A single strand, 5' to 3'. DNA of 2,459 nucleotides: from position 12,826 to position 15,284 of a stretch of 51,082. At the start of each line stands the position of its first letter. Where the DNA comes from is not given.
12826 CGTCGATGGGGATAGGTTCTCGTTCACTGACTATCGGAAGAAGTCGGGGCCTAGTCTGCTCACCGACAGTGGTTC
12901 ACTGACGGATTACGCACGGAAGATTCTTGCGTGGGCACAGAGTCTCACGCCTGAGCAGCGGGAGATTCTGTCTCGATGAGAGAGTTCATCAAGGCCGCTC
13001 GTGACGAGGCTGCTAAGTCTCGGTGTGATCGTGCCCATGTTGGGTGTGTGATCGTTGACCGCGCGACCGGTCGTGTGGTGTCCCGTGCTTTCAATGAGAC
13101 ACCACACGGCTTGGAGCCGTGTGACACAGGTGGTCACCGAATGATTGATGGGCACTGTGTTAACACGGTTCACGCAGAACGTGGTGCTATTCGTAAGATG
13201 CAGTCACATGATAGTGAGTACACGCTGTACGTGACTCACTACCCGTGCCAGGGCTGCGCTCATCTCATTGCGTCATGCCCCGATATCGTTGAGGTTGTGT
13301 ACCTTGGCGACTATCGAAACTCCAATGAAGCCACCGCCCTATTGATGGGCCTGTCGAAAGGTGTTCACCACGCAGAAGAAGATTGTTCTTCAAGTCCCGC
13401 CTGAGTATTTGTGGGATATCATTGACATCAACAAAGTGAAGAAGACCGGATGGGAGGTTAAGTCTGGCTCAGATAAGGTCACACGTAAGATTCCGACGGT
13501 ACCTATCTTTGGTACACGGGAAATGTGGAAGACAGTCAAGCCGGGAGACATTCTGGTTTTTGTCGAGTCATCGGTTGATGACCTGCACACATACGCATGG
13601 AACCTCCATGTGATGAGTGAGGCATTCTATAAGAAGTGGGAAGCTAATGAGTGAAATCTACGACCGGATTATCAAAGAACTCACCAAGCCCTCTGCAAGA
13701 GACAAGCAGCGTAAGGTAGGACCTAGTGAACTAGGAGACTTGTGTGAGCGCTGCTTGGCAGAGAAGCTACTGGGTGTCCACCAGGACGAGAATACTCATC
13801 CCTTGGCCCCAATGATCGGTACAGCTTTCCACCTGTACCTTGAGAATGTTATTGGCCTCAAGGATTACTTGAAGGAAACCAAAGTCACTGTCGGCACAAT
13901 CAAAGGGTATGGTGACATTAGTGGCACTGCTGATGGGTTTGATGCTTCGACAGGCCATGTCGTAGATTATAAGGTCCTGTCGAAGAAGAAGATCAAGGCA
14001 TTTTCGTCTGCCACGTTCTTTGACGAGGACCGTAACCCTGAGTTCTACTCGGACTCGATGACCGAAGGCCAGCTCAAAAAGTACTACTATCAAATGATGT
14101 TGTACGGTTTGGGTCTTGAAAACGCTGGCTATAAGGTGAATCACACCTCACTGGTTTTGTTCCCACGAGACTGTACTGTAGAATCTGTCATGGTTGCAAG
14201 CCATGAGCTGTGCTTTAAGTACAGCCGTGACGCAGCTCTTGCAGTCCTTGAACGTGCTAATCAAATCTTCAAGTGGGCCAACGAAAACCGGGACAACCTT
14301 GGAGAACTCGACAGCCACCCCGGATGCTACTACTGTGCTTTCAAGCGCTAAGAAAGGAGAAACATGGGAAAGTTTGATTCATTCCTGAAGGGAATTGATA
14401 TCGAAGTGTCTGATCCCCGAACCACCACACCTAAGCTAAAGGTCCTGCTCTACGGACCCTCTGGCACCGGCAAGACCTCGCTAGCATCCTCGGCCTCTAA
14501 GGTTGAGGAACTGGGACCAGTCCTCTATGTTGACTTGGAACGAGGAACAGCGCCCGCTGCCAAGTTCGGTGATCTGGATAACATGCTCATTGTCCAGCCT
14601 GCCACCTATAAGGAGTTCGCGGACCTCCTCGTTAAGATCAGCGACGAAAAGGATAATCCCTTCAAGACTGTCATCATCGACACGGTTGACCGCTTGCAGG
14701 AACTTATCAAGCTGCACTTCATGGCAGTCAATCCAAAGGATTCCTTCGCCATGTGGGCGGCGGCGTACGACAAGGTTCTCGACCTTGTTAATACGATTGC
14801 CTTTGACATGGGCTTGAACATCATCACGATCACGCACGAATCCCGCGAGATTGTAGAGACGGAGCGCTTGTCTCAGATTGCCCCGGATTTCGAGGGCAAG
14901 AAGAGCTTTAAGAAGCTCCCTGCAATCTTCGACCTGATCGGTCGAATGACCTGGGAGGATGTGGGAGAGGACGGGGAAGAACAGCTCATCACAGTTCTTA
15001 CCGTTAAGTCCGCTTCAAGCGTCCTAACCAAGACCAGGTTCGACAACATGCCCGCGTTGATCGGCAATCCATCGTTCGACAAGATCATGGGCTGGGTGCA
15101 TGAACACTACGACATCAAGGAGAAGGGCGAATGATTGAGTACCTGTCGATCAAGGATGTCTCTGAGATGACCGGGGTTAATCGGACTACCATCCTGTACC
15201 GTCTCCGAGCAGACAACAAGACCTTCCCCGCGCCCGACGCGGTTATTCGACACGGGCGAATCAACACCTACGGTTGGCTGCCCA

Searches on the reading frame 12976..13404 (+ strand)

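Call 73: search_protein_families(library=pfam, proteins=[window:12976-13404:+], max_evalue=0.01)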
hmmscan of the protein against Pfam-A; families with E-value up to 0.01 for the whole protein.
window:12976-13404:+ (142 aa): 3 families
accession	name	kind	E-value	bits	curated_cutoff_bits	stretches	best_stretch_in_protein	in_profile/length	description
PF00383.29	dCMP_cyt_deam_1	-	6e-18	65.1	25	1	3-109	6-100/102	Cytidine and deoxycytidylate deaminase zinc-binding region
PF14437.12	MafB19-deam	-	3.2e-09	37.2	27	1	6-116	9-106/142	MafB19-like deaminase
PF14439.12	Bd3614-deam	-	0.0031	17.9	38.5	0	76-111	52-90/113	Bd3614-like deaminase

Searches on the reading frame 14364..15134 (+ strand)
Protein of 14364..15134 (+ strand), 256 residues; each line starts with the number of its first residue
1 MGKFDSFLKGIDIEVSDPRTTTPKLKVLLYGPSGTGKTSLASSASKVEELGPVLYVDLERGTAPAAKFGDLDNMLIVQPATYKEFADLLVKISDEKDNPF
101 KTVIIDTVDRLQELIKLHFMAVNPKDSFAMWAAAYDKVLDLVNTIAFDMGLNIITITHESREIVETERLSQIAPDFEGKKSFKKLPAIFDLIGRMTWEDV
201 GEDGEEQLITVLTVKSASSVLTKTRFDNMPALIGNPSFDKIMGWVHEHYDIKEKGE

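Call 28: search_protein_families(library=pfam, proteins=[window:14364-15134:+], max_evalue=0.01)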
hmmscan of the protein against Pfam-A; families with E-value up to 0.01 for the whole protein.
window:14364-15134:+ (256 aa): 5 families
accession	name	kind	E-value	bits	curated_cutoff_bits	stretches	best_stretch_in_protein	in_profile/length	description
PF13479.12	AAA_24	-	7e-26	91.7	27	1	24-226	2-195/195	AAA domain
PF00004.35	AAA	-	9.3e-05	23.3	21.2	1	27-111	1-69/131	ATPase family associated with various cellular activities (AAA)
PF07728.20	AAA_5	-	0.00013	22.5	22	1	27-71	2-46/139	AAA domain (dynein-related subfamily)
PF13401.12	AAA_22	-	0.00053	20.8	27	1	27-116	8-97/130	AAA domain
PF13191.12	AAA_16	-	0.00055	20.9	32.6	1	19-48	20-49/167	AAA ATPase domain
